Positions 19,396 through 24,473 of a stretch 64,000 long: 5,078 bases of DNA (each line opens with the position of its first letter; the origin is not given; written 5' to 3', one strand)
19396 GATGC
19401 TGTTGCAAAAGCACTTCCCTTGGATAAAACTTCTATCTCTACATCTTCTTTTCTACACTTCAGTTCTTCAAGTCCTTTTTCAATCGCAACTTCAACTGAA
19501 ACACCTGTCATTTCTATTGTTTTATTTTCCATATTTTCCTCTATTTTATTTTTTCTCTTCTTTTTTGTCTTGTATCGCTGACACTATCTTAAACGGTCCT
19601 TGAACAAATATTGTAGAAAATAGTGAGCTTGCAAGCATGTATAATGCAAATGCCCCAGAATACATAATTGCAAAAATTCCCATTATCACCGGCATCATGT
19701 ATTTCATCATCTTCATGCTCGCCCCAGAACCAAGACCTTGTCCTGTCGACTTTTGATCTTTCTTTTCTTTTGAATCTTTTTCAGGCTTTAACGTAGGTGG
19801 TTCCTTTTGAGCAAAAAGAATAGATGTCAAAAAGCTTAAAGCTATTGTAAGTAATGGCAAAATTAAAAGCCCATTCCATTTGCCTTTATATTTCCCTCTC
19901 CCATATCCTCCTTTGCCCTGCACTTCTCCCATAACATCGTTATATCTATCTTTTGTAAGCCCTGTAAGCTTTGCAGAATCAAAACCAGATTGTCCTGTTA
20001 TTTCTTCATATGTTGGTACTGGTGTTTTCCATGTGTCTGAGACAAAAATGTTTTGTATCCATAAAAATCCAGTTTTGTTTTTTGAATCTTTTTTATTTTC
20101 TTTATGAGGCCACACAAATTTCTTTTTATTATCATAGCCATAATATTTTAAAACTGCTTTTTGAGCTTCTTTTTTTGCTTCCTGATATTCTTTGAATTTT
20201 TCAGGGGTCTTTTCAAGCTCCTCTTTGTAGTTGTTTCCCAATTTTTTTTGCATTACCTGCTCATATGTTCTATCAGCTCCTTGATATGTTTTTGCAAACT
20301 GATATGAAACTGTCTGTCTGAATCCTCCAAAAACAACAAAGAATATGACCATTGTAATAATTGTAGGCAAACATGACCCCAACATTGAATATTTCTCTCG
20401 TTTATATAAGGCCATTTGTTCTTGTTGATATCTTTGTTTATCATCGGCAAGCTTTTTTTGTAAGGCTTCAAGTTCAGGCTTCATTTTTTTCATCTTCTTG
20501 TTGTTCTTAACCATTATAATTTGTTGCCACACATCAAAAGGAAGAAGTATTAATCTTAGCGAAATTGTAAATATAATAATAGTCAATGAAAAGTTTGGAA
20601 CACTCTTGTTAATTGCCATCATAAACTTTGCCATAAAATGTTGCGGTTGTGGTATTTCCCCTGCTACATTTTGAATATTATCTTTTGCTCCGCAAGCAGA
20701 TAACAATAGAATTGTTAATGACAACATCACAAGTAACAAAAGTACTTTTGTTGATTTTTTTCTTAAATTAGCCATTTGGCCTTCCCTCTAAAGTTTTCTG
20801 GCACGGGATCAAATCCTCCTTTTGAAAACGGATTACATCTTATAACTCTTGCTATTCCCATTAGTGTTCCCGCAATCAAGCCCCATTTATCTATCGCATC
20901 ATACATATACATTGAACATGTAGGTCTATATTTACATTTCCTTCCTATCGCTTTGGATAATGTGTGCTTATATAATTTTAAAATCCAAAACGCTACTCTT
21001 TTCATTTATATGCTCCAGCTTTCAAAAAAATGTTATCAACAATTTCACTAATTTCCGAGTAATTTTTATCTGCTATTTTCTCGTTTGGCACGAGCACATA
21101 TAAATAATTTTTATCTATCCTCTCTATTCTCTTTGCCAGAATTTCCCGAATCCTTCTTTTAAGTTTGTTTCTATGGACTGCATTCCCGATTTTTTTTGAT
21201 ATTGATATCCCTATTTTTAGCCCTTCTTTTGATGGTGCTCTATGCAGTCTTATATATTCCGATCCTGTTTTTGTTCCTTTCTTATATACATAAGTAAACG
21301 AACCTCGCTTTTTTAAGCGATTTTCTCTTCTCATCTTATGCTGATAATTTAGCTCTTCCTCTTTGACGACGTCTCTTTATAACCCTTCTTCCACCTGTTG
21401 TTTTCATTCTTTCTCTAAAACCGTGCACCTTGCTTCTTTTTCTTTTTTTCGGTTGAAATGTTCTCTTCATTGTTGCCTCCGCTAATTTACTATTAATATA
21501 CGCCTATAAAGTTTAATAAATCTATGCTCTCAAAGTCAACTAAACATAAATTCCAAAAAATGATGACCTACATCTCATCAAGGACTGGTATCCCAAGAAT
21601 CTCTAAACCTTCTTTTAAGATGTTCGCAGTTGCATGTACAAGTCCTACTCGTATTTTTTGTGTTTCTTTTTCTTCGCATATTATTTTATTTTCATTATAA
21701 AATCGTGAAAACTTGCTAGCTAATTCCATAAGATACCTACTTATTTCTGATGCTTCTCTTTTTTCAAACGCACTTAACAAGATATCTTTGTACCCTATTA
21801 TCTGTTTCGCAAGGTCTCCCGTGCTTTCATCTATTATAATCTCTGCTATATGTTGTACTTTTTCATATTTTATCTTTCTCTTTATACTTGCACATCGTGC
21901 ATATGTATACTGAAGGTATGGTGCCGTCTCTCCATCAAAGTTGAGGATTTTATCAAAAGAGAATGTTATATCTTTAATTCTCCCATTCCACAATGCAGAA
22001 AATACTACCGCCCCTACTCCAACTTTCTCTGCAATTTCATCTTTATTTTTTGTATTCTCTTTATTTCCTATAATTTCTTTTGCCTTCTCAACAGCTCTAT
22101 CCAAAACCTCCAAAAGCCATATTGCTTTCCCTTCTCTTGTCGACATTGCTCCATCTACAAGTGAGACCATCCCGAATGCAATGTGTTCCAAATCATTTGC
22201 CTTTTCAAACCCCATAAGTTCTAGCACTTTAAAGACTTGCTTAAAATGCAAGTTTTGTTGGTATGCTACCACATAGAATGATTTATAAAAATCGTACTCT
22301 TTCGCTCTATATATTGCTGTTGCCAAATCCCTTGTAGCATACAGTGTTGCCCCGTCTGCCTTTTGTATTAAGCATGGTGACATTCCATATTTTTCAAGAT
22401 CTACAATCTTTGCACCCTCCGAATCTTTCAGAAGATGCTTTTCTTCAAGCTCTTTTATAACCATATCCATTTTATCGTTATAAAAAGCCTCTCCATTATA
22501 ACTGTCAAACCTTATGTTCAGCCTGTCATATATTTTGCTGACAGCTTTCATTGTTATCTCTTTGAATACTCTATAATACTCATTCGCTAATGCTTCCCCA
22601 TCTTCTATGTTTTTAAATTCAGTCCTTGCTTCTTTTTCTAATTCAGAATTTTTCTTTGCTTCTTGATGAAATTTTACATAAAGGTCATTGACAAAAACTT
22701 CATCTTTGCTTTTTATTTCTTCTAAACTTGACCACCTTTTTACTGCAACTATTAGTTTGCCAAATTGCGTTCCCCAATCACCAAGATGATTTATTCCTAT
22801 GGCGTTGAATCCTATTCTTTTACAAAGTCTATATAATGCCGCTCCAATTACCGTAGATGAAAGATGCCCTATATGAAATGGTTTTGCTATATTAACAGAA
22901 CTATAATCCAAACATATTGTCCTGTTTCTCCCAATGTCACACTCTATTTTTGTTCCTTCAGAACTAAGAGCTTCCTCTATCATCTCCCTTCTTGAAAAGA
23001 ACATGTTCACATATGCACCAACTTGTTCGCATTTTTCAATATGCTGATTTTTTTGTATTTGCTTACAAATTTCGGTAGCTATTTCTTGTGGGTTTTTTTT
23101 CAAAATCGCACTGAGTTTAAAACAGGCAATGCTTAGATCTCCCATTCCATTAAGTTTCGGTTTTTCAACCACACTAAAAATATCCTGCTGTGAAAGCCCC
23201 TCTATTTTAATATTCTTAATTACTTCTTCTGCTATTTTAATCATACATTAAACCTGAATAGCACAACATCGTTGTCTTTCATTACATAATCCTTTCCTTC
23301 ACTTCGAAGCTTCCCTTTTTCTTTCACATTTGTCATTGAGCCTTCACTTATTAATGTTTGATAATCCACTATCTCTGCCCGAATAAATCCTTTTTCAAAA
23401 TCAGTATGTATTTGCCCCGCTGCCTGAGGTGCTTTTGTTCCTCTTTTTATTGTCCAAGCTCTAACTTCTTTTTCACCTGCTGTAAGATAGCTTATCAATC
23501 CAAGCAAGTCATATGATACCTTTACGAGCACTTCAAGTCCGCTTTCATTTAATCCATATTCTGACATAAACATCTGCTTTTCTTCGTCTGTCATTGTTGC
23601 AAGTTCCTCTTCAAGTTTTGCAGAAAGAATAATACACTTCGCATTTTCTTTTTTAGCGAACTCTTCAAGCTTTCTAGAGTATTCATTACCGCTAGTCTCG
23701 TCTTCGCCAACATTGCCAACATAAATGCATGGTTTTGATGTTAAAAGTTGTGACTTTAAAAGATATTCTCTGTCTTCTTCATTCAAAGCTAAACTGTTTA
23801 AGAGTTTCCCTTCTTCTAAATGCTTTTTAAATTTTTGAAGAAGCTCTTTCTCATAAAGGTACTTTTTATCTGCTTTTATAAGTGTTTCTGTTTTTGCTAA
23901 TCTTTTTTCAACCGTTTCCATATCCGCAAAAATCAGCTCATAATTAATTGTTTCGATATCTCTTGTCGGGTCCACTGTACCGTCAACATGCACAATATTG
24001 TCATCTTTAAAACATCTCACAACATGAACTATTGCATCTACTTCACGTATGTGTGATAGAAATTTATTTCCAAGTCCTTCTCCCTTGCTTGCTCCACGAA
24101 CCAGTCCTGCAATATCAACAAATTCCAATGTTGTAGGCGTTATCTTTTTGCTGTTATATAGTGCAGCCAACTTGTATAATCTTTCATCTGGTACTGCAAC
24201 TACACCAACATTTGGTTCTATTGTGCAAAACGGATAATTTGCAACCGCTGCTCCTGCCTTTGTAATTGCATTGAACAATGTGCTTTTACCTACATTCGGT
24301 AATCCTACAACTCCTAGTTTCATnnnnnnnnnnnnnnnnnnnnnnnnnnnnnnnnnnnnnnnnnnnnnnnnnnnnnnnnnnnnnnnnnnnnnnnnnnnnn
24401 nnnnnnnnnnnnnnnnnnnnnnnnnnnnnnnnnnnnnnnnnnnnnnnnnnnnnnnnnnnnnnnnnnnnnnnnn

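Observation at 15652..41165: Scrambled origin neighbourhood: dnaA alone is inverted, tail-to-tail with dnaN, and gyrBA and rsmG-parB sit on swapped sides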

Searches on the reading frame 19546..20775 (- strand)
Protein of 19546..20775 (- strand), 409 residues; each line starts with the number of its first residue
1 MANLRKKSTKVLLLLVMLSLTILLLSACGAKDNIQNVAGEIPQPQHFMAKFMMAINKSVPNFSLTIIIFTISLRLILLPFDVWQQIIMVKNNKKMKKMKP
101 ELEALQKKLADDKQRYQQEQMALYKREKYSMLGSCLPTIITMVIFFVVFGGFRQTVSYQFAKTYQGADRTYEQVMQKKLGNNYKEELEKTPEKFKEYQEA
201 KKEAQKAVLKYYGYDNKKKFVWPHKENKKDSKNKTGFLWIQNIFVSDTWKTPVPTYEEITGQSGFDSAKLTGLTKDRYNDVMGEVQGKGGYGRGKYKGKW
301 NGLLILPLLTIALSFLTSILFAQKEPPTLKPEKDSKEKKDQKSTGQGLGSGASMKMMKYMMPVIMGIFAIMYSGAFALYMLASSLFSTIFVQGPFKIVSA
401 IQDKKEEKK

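Call 5: search_protein_families(library=ncbifam, proteins=[window:19546-20775:-])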
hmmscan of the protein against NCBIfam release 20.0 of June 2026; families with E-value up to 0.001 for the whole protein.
window:19546-20775:- (409 aa): 18 families
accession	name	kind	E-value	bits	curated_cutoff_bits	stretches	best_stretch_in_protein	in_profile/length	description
TIGR03592.1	yidC_oxa1_cterm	subfamily_domain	7.6e-31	107.6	84.3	1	61-389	1-184/191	membrane protein insertase YidC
NF002351.0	PRK01318.1-1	equivalog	1.9e-21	76.4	740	1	43-157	337-444/545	membrane protein insertase YidC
NF002350.0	PRK01315.1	equivalog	6.6e-19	68.2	282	1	58-157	38-133/329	membrane protein insertase YidC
NF002353.0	PRK01318.1-4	equivalog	1.8e-18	66.5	365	1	50-149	365-460/596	membrane protein insertase YidC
NF002355.0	PRK01318.2-2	equivalog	2.5e-18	65.9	891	1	39-155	373-486/602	membrane protein insertase YidC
NF002357.0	PRK01318.2-4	equivalog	7e-18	64.6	479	1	48-151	321-420/532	membrane protein insertase YidC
NF002352.0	PRK01318.1-3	equivalog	1.2e-17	64.2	447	1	52-148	362-454/562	membrane protein insertase YidC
NF002803.0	PRK02944.1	equivalog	1.3e-17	64.1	377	2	22-155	15-152/255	YidC family membrane integrase SpoIIIJ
NF002899.0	PRK03449.1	equivalog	3.2e-16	59.4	276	1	61-183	31-144/359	membrane protein insertase YidC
NF002359.0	PRK01318.2-6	equivalog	9.7e-16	57.2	600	1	54-157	372-471/624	membrane protein insertase YidC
NF002356.0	PRK01318.2-3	equivalog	3.1e-14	52.3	460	1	51-154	362-463/627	membrane protein insertase YidC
NF002168.0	PRK01001.1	equivalog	3e-13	49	670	1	50-150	567-660/795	membrane protein insertase YidC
NF002354.0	PRK01318.2-1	equivalog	5.2e-13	48.3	1094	1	57-154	348-441/548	membrane protein insertase YidC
NF002687.0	PRK02463.1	equivalog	1.4e-12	47.1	425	1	7-155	3-160/307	membrane protein insertase YidC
NF002358.0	PRK01318.2-5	equivalog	7.8e-12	44.7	605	1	48-150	327-425/545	membrane protein insertase YidC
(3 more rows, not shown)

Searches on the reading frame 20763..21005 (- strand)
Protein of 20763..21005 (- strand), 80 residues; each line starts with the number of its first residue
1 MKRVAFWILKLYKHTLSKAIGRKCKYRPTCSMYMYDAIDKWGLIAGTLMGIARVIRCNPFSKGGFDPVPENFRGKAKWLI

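Call 5: search_protein_families(library=ncbifam, proteins=[window:20763-21005:-])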
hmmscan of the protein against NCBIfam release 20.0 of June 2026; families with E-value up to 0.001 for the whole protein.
window:20763-21005:- (80 aa): 1 family
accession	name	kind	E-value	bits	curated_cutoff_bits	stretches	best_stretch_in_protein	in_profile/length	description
TIGR00278.2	TIGR00278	equivalog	3.7e-20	71.5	40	1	2-64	1-63/64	membrane protein insertion efficiency factor YidD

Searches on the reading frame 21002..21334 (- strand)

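Call 5: search_protein_families(library=ncbifam, proteins=[window:21002-21334:-])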
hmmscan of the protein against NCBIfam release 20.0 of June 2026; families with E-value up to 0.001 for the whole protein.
window:21002-21334:- (110 aa): 1 family
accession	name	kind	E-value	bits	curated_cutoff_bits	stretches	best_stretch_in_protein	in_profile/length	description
TIGR00188.1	rnpA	equivalog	5.6e-22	78.1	38.35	1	1-109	1-110/111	ribonuclease P protein component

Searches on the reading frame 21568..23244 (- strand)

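Call 5: search_protein_families(library=ncbifam, proteins=[window:21568-23244:-])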
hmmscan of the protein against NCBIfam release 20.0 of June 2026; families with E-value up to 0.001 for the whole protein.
window:21568-23244:- (558 aa): 5 families
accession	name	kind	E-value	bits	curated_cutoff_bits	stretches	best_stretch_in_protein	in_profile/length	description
TIGR00456.1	argS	equivalog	1.7e-137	459.2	261.65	1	6-558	6-569/569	arginine--tRNA ligase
NF002446.0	PRK01611.3-3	equivalog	7e-83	279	399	2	174-558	236-636/636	arginine--tRNA ligase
NF002447.0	PRK01611.3-4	equivalog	5.8e-76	256.2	460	2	325-558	365-613/613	arginine--tRNA ligase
NF045898.1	ArgS_rel_codon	equivalog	7.4e-10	38.8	340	1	407-553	174-322/327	ArgS-related anticodon-binding protein NrtL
TIGR00211.2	glyS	equivalog_domain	0.0002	20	300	1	441-544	572-676/684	glycine--tRNA ligase subunit beta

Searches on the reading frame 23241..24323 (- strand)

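Call 5: search_protein_families(library=ncbifam, proteins=[window:23241-24323:-])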
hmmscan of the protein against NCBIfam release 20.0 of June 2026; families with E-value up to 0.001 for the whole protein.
window:23241-24323:- (360 aa): 17 families
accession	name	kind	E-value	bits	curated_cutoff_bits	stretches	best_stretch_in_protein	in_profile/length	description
TIGR00092.1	TIGR00092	equivalog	3.3e-148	493.7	279.2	1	2-360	4-368/368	redox-regulated ATPase YchF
NF007171.0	PRK09602.1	subfamily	2.7e-42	145.1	387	1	1-247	3-265/397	YchF-related putative GTPase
NF008955.0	PRK12297.1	equivalog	1.7e-29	103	406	1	3-246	162-384/429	GTPase ObgE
TIGR02729.1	Obg_CgtA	equivalog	2.2e-27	96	280.25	1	3-173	160-302/329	Obg family GTPase CgtA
NF008956.1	PRK12299.1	equivalog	1.6e-26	93.1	300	1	3-170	161-295/327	GTPase ObgE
NF008954.1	PRK12296.1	equivalog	6.4e-22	77.6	377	1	3-136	162-272/470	GTPase ObgE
TIGR00231.1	small_GTP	domain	1.2e-09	38.2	42.5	1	1-103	4-92/164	GTP-binding protein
TIGR00437.1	feoB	equivalog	2.4e-08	33.2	315.65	1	7-48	1-42/594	ferrous iron transport protein B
TIGR03156.1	GTP_HflX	equivalog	3.5e-07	29.5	216.75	1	2-48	191-237/351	GTPase HflX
TIGR03594.1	GTPase_EngA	equivalog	5.9e-07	28.8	306.7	1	4-32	4-33/432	ribosome biogenesis GTPase Der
TIGR03596.1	GTPase_YlqF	equivalog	5.2e-06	26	208.2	1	3-34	121-153/276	ribosome biogenesis GTPase YlqF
NF000908.1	PRK00089.1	equivalog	6.1e-05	22.4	237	0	5-26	8-29/291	GTPase Era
NF008280.0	PRK11058.1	equivalog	7.2e-05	21.7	441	1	4-46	201-243/426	ribosome rescue GTPase HflX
TIGR00436.1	era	equivalog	7.6e-05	22.2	116.25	1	2-27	2-27/270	GTPase Era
TIGR03918.1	GTP_HydF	equivalog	0.00017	20.6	325.55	0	2-28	9-35/392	[FeFe] hydrogenase H-cluster maturation GTPase HydF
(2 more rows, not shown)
